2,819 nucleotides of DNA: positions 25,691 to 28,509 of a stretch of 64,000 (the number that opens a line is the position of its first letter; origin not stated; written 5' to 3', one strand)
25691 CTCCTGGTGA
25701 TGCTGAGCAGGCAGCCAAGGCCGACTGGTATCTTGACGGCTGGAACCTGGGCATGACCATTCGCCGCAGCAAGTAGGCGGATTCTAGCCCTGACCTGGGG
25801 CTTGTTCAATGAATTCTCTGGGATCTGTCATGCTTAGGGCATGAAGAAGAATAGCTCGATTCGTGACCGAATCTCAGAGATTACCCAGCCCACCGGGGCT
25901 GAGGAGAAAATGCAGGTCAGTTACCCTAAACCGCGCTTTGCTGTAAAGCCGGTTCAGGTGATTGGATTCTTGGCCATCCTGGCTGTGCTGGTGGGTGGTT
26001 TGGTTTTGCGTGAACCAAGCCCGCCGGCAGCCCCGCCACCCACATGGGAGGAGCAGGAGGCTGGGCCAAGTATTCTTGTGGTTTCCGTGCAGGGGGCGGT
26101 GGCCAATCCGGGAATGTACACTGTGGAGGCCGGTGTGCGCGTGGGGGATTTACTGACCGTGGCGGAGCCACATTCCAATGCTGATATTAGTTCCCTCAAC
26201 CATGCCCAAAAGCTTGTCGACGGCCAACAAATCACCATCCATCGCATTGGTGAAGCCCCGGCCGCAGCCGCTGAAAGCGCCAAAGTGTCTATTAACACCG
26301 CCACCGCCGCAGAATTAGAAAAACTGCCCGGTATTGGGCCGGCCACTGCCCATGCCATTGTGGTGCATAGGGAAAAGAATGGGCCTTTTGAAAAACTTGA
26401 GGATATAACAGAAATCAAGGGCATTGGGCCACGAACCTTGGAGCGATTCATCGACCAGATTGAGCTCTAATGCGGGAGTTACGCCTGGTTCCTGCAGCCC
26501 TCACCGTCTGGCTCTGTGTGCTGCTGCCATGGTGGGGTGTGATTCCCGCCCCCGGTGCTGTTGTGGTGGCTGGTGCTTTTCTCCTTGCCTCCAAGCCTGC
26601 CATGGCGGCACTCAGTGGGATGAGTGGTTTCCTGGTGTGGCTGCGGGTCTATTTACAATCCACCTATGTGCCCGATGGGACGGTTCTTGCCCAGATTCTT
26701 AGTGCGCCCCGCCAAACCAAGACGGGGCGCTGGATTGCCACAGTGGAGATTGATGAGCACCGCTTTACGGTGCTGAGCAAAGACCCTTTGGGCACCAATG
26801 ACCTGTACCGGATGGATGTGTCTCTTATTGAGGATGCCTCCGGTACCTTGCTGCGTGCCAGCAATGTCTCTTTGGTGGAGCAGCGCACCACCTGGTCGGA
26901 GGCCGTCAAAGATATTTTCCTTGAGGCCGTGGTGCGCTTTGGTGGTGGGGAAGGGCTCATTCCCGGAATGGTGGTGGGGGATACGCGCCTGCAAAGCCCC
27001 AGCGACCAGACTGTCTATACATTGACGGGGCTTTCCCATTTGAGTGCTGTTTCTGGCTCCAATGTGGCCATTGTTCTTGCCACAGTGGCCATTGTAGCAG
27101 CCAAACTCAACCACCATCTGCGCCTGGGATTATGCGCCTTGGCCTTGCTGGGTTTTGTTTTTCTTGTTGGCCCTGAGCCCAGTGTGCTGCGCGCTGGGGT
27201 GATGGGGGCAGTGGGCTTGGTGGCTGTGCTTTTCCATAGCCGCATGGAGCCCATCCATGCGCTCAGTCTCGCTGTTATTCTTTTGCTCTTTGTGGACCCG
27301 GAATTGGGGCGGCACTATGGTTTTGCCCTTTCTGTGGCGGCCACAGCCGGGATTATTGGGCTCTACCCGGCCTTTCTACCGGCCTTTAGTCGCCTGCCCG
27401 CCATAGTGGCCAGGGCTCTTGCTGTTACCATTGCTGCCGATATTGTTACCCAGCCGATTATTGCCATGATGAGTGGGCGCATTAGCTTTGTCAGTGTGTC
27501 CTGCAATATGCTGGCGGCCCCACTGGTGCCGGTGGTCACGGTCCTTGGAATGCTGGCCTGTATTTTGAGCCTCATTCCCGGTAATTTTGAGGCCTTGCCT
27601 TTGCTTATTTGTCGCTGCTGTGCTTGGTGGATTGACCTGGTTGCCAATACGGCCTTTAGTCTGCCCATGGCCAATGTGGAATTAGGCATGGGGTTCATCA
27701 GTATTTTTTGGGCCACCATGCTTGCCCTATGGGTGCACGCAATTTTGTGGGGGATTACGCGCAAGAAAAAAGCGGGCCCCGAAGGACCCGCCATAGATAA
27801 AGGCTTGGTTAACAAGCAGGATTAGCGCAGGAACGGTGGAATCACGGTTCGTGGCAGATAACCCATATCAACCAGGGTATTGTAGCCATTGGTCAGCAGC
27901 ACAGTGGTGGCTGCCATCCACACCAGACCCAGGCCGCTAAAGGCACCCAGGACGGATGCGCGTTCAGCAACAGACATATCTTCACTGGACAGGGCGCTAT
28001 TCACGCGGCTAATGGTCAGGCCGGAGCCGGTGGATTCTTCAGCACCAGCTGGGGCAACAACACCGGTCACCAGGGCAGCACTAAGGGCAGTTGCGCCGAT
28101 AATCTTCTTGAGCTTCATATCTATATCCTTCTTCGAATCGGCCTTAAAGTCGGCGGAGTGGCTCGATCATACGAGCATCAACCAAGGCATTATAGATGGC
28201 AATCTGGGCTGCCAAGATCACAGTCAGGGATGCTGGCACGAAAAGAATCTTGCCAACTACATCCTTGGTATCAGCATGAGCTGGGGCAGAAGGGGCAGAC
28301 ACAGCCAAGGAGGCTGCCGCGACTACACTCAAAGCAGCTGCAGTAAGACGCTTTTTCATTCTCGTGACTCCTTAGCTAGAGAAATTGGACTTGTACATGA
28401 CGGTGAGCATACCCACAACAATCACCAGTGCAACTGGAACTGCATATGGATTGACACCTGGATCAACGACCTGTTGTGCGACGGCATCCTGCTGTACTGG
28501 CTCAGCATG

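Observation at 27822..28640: Tandem trio of small paralogous secreted, membrane-anchored proteins between comEC and holA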

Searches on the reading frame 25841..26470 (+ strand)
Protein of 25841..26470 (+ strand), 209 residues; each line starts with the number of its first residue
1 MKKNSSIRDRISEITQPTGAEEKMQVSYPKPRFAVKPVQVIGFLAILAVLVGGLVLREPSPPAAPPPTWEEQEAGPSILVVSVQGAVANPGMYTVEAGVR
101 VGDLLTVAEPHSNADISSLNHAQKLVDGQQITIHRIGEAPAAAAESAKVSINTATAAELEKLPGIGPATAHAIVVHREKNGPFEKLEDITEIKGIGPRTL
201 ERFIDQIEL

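Call 3: search_protein_families(library=pfam, proteins=[window:25841-26470:+], max_evalue=1)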
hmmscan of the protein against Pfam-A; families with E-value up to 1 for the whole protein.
window:25841-26470:+ (209 aa): 14 families
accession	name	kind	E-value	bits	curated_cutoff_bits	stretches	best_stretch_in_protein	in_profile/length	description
PF12836.13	HHH_3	-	1.1e-21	77.1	27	1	146-206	3-63/65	Helix-hairpin-helix motif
PF00633.29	HHH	-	1.1e-11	44.3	24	2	150-174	4-28/30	Helix-hairpin-helix motif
PF14520.12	HHH_5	-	2.9e-07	31.3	27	2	153-175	31-53/57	Helix-hairpin-helix domain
PF10531.15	SLBB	-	5.4e-05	23.4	27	1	80-106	1-27/55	SLBB domain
PF14716.13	HHH_8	-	0.00017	22.3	30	1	150-173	41-64/73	Helix-hairpin-helix domain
PF06514.17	PsbU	-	0.00025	21.4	24.5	1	144-203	10-65/93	Photosystem II 12 kDa extrinsic protein (PsbU)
PF11798.14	IMS_HHH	-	0.00036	21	24.4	1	186-203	11-27/32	IMS family HHH motif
PF14579.12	HHH_6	-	0.00042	20.9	25.6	1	159-204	27-75/90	Helix-hairpin-helix motif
PF12826.13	HHH_2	-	0.0023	18.5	27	1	151-174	29-52/64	Helix-hairpin-helix motif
PF03934.19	T2SSK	-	0.0042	17.9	24.2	1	151-195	3-47/63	Type II secretion system (T2SS), protein K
PF21176.3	RecR_HhH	-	0.0052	17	27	1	158-172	7-21/45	RecR, helix-hairpin-helix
PF04919.18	DUF655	-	0.0082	16.5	22.2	1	158-192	117-150/181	Protein of unknown function (DUF655)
PF02371.22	Transposase_20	-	0.014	16.2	21.3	1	157-198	2-43/87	Transposase IS116/IS110/IS902 family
PF00570.28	HRDC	-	0.068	13.6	23.8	0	186-207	43-64/68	HRDC domain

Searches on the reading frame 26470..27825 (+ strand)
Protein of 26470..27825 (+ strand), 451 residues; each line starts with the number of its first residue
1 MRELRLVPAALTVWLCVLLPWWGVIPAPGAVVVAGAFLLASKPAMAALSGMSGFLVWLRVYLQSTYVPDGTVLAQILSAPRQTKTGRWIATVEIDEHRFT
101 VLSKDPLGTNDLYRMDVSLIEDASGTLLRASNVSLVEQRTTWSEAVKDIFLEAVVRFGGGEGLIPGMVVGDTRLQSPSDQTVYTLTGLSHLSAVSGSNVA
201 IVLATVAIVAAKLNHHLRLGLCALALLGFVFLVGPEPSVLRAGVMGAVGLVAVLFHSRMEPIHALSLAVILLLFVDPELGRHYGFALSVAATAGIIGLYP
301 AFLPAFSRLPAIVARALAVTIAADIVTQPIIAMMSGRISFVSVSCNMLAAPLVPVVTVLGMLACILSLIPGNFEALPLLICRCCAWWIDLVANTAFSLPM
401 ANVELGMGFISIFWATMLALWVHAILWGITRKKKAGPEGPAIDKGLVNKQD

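Call 3: search_protein_families(library=pfam, proteins=[window:26470-27825:+], max_evalue=1)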
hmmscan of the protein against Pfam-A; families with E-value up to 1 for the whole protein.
window:26470-27825:+ (451 aa): 2 families
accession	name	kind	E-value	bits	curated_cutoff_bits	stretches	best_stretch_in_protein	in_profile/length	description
PF03772.21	Competence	-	1.4e-41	143.1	23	1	167-427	1-267/270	Competence protein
PF09057.15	Smac_DIABLO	-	0.13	12.1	25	1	107-147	57-97/237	Second Mitochondria-derived Activator of Caspases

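Call 4: search_protein_families(library=ncbifam, proteins=[window:26470-27825:+], max_evalue=1)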
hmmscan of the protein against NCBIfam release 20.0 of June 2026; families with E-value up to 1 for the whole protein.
window:26470-27825:+ (451 aa): 5 families
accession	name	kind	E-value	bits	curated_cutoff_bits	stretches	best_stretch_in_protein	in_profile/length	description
TIGR00360.1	ComEC_N-term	subfamily_domain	7.9e-22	78.3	36.5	1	189-358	2-169/171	ComEC/Rec2-related protein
TIGR00361.1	ComEC_Rec2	equivalog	8.1e-19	67.2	190.05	1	161-432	130-411/663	DNA internalization-related competence protein ComEC/Rec2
NF008580.0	PRK11539.1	equivalog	1.1e-07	30.7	969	1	161-428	200-472/758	ComEC family protein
NF045979.1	ComEC_MAG0480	equivalog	5.3e-07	28.8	150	1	187-366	221-399/461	MAG0480 family ComEC-like protein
TIGR01557.1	myb_SHAQKYF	subfamily_domain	0.013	15.8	29.3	1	138-165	2-29/57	myb-like DNA-binding domain, SHAQKYF class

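Call 43: find_related_loci(query=A5, collection=metagenome_contigs, flank=5000)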
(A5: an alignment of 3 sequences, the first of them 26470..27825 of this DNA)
Query A5 (451 aa) in metagenome_contigs; peptide patterns used: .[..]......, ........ (x = any residue, [..] = any of these).
165 stretches matched a pattern, but none encodes a relative of the query by tblastn (E <= 1e-3).

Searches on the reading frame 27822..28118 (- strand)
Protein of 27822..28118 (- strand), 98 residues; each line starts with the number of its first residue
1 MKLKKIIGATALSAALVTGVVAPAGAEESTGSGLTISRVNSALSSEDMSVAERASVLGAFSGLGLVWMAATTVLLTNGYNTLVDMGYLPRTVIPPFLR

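Call 3: search_protein_families(library=pfam, proteins=[window:27822-28118:-], max_evalue=1)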
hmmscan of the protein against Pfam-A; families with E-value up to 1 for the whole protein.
window:27822-28118:- (98 aa): 0 families

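Call 4: search_protein_families(library=ncbifam, proteins=[window:27822-28118:-], max_evalue=1)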
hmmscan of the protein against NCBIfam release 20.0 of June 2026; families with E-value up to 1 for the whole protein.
window:27822-28118:- (98 aa): 1 family
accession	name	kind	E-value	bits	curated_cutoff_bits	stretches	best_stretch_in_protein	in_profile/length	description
NF049866.1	outer_TDE1717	subfamily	0.024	14.6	135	1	4-83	2-82/210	TDE1717 family outer membrane beta-barrel protein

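Call 8: find_homologous_proteins(query=window:27822-28118:-, max_evalue=0.01)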
Query window:27822-28118:- (98 aa): 2 proteins with E <= 0.01 among 21 candidates.
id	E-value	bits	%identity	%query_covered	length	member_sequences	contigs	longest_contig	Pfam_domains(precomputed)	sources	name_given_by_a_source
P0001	6.1e-53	194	100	100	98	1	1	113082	-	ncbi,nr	ncbi:MAG: hypothetical protein Q3972_01355 [Corynebacterium sp.]|nr:hypothetical protein [Corynebact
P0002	4.3e-30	121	63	100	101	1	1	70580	-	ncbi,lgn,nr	ncbi:MAG: hypothetical protein Q3962_03040 [Corynebacterium sp.]|nr:hypothetical protein [Corynebact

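Call 9: find_encoding_contigs(protein=P0002, flank=6000, max_places=4)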
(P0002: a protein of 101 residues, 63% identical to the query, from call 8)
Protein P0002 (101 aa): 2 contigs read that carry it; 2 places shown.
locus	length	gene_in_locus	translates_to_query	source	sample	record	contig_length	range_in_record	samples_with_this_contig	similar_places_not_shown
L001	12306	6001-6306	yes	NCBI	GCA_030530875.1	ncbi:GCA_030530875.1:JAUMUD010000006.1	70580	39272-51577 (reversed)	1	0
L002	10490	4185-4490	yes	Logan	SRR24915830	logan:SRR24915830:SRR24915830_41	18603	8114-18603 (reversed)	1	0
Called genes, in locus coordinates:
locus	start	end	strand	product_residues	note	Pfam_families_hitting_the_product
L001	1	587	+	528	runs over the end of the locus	PF02366:PMT, PF13231:PMT_2 (weak), PF16192:PMT_4TMC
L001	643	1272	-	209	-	PF13490:zf-HC2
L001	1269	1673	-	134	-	PF07681:DoxX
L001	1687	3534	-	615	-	PF00009:GTP_EFTU, PF03144:GTP_EFTU_D2, PF00679:EFG_C, PF06421:LepA_C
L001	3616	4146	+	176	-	-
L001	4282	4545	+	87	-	PF01649:Ribosomal_S20p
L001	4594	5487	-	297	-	PF21694:DNA_pol3_delta_C (weak)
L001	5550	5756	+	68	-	-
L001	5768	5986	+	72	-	-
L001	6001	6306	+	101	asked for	-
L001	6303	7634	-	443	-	PF03772:Competence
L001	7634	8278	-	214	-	PF00633:HHH, PF12836:HHH_3, PF14520:HHH_5 (faint)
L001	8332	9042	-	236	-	PF00300:His_Phos_1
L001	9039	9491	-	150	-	PF02410:RsfS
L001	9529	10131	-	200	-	PF01467:CTP_transf_like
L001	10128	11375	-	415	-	PF00171:Aldedh (weak)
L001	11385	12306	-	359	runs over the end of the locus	PF00696:AA_kinase, PF01472:PUA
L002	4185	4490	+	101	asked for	-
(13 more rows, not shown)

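Call 17: search_protein_families(library=phrogs, proteins=[window:27822-28118:-], max_evalue=1)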
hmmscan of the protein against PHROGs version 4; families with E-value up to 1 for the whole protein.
window:27822-28118:- (98 aa): 3 families
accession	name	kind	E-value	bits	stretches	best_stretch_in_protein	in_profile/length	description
phrog_36341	-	unknown function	0.025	15.4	1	4-31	7-34/46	-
phrog_36190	-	unknown function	0.14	13.7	1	4-71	10-77/96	-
phrog_5654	-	unknown function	0.62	11.2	1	50-81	29-61/70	-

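Call 18: search_protein_families(library=padloc, proteins=[window:27822-28118:-], max_evalue=1)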
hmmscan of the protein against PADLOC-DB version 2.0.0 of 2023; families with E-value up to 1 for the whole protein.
window:27822-28118:- (98 aa): 0 families
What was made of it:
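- On Phage holins, filamentous-phage coat proteins, defence systems: PHROGs gave only E>=0.025 noise and PADLOC gave none (calls 17, 18).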

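Call 25: search_dna_similar(query=window:27822-28118:-, collection=plasmids, mode=protein, max_evalue=1, max_rows=10)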
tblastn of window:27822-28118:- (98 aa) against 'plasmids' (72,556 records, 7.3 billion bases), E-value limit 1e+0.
No match.

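Call 26: search_dna_similar(query=window:27822-28118:-, collection=phages, mode=protein, max_evalue=1, max_rows=10)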
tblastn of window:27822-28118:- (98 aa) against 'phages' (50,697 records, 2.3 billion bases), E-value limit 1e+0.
No match.
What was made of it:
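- On Phage holins, filamentous-phage coat proteins, defence systems: No tblastn hits in phage or plasmid records (calls 25, 26).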

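Call 28: search_protein_representatives(alignment_id=A1)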
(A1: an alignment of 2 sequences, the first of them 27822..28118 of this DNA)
Query: 2 sequences, 101 profile positions. Proteins with E-value up to 0.001 (for the whole library): 2; up to 1e-10: 2; up to 1e-30: 1. The best 2 are listed.
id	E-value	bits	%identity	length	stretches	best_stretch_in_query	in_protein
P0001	1.1e-51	189.5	-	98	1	1-101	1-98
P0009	4.6e-18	81.6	-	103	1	10-101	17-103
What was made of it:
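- Tried and rejected: A profile search of 1.84 billion representative proteins gave one extra member, P0009 (call 28).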

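Call 30: find_encoding_contigs(protein=P0009, flank=6000, max_places=4)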
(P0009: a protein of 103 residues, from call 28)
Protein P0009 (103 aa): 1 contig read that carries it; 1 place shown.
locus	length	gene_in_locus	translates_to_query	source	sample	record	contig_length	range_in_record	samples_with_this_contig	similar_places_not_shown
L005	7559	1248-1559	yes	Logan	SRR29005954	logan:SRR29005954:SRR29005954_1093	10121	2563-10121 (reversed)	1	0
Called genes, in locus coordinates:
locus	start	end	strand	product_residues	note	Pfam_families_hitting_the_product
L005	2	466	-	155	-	?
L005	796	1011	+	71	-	-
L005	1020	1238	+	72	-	-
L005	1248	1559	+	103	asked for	-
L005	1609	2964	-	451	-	PF03772:Competence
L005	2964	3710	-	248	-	PF14520:HHH_5 (faint), PF00633:HHH, PF12836:HHH_3, PF14716:HHH_8 (faint)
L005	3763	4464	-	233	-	PF00300:His_Phos_1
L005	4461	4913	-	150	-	PF02410:RsfS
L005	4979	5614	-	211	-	PF01467:CTP_transf_like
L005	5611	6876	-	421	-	PF00171:Aldedh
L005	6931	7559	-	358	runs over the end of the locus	PF00696:AA_kinase, PF01472:PUA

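Call 31: list_cluster_members(proteins=[P0009])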
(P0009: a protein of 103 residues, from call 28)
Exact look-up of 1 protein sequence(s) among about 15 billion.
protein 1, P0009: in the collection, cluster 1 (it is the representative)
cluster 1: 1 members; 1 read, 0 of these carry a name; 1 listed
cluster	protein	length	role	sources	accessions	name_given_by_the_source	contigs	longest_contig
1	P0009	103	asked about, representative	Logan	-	-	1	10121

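Call 41: find_related_loci(query=A4, collection=viral_contigs, flank=5000)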
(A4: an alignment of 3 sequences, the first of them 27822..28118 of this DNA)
Query A4 (98 aa) in viral_contigs; peptide patterns used: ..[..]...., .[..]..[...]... (x = any residue, [..] = any of these).
95 stretches matched a pattern, but none encodes a relative of the query by tblastn (E <= 1e-3).

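Call 44: search_solved_structures(query=A4, max_evalue=10)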
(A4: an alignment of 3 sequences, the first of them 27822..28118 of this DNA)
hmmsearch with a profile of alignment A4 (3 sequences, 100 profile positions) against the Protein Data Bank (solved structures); distinct sequences matched with E-value up to 10: 3.
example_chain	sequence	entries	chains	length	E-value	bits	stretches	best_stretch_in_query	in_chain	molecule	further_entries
9j2f_G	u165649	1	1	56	0.26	14.8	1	3-25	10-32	Light-harvesting protein gamma1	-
7qzr_E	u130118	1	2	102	0.69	13.5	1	1-31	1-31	Exported protein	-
6kgx_d9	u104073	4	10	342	8.9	9.9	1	21-57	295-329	LR3 | Phycobilisome 27.9 kDa linker polypeptide, phycoerythrin-associated, rod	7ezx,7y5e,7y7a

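Call 53: predict_structure(alignment_id=A4)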
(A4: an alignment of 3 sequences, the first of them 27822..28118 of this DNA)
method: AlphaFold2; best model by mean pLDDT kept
length: 98 residues; sequences in the alignment: 3
mean_pLDDT: 61.0   pTM: 0.36
mean pLDDT of the five models: 61.0, 60.4, 58.5, 55.2, 52.9
residues with pLDDT >= 90: 0; 70-90: 37; 50-70: 29; < 50: 32
segments of 3 or more residues with pLDDT < 50: 1-32
pLDDT, mean of each block of 10 residues (from residue 1): 45 43 38 61 73 73 69 73 73 62
secondary structure, 60 per line:
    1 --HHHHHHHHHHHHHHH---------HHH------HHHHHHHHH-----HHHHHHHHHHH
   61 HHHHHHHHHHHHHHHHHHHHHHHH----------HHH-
elements in order: H3-17 H36-44 H50-84
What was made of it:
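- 27822..28118 (-): Gene C, 98 aa. Leader residues 1-26 (MKLKK...AGA|E), mature about 72 aa. Exported part has a conserved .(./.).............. block, followed by a hydrophobic helix, YN(T/S)LVDM and the tail ..PPF(L/S)R. AF2 model has helices 36-44 and 50-84, mean pLDDT 61 (call 53).
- On Corynebacterial O-mycoloylated mycomembrane proteins (PorB/PorH/ProtX kind): AF2 of C is helical at moderate confidence, pLDDT 61 (call 53).
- AF2 gives one long helix, residues 50-84, in C (call 53).
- Tried and rejected: AF2 of C gave a moderate, all-helical model with pLDDT 61 (call 53).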

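Call 73: search_protein_families(library=phrogs, proteins=[L005:2-466:-], max_evalue=0.01)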
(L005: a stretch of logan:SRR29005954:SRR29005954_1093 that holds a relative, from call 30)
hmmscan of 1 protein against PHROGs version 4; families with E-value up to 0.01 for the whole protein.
L005:2-466:- (155 aa): 1 family
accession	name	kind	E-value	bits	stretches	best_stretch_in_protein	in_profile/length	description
phrog_283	-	head and packaging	1.1e-16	62.2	1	8-147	4-140/385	major head protein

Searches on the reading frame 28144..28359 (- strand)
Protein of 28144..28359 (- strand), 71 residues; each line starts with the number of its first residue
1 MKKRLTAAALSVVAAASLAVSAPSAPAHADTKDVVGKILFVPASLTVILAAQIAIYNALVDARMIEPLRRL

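Call 3: search_protein_families(library=pfam, proteins=[window:28144-28359:-], max_evalue=1)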
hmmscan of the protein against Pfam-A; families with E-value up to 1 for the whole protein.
window:28144-28359:- (71 aa): 0 families

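Call 4: search_protein_families(library=ncbifam, proteins=[window:28144-28359:-], max_evalue=1)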
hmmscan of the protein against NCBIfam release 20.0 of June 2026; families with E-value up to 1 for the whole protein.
window:28144-28359:- (71 aa): 2 families
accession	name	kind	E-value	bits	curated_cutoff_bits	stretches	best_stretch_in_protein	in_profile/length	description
TIGR02587.1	TIGR02587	hypoth_equivalog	0.073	12.5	183.7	1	4-52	72-122/271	TIGR02587 family membrane protein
NF041742.1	WGxxGxxG_fam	subfamily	0.34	11.5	35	1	1-33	1-28/69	WGxxGxxG family protein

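Call 11: find_homologous_proteins(query=window:28144-28359:-, max_evalue=0.1)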
Query window:28144-28359:- (71 aa): 2 proteins with E <= 0.1 among 11 candidates.
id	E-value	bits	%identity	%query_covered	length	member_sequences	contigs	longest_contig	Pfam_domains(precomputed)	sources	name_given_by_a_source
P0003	4.0e-33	129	100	100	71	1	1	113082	-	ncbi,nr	ncbi:MAG: hypothetical protein Q3972_01360 [Corynebacterium sp.]|nr:hypothetical protein [Corynebact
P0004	8.4e-26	106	88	100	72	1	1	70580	-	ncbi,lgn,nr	ncbi:MAG: hypothetical protein Q3962_03045 [Corynebacterium sp.]|nr:hypothetical protein [Corynebact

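Call 17: search_protein_families(library=phrogs, proteins=[window:28144-28359:-], max_evalue=1)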
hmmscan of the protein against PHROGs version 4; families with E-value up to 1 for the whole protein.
window:28144-28359:- (71 aa): 2 families
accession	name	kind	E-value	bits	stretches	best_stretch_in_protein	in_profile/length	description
phrog_18104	-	transcription regulation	0.43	11.5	1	2-17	8-23/57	transcriptional regulator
phrog_2374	-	unknown function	0.81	10.7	1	3-56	3-60/74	-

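Call 18: search_protein_families(library=padloc, proteins=[window:28144-28359:-], max_evalue=1)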
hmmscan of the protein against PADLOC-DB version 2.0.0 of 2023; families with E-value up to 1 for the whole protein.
window:28144-28359:- (71 aa): 0 families

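Call 39: find_related_loci(query=A2, collection=metagenome_contigs, flank=6000)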
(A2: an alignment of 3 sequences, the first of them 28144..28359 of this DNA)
Query A2 (71 aa) in metagenome_contigs; peptide patterns used: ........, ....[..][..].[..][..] (x = any residue, [..] = any of these).
398 stretches matched a pattern, but none encodes a relative of the query by tblastn (E <= 1e-3).
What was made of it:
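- Tried and rejected: Both JGI metagenome scans found nothing, with the B profile and then the ComEC profile (calls 39, 43).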

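Call 40: find_related_loci(query=A2, collection=viral_contigs, flank=5000)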
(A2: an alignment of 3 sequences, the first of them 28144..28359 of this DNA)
Query A2 (71 aa) in viral_contigs; peptide patterns used: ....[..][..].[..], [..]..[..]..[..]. (x = any residue, [..] = any of these).
49 stretches matched a pattern, but none encodes a relative of the query by tblastn (E <= 1e-3).
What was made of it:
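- On Phage holins, filamentous-phage coat proteins, defence systems: No hits in IMG/VR (calls 40, 41).
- Closest known: Bacterial single-pass membrane microproteins and M13 procoat-type proteins. Different: No sequence relation and no phage context (calls 17, 26, 40, 41).
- No hits in PHROGs, PADLOC, phage records, plasmid records or IMG/VR (calls 17, 18, 25, 26, 40, 41).
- Tried and rejected: IMG/VR scans with B and C found nothing (calls 40, 41). tblastn of C against plasmids and phages found nothing (calls 25, 26).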

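Call 45: search_solved_structures(query=A2, max_evalue=10)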
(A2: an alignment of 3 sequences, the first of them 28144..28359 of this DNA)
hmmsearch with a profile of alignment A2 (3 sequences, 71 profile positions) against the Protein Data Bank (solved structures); distinct sequences matched with E-value up to 10: 0.
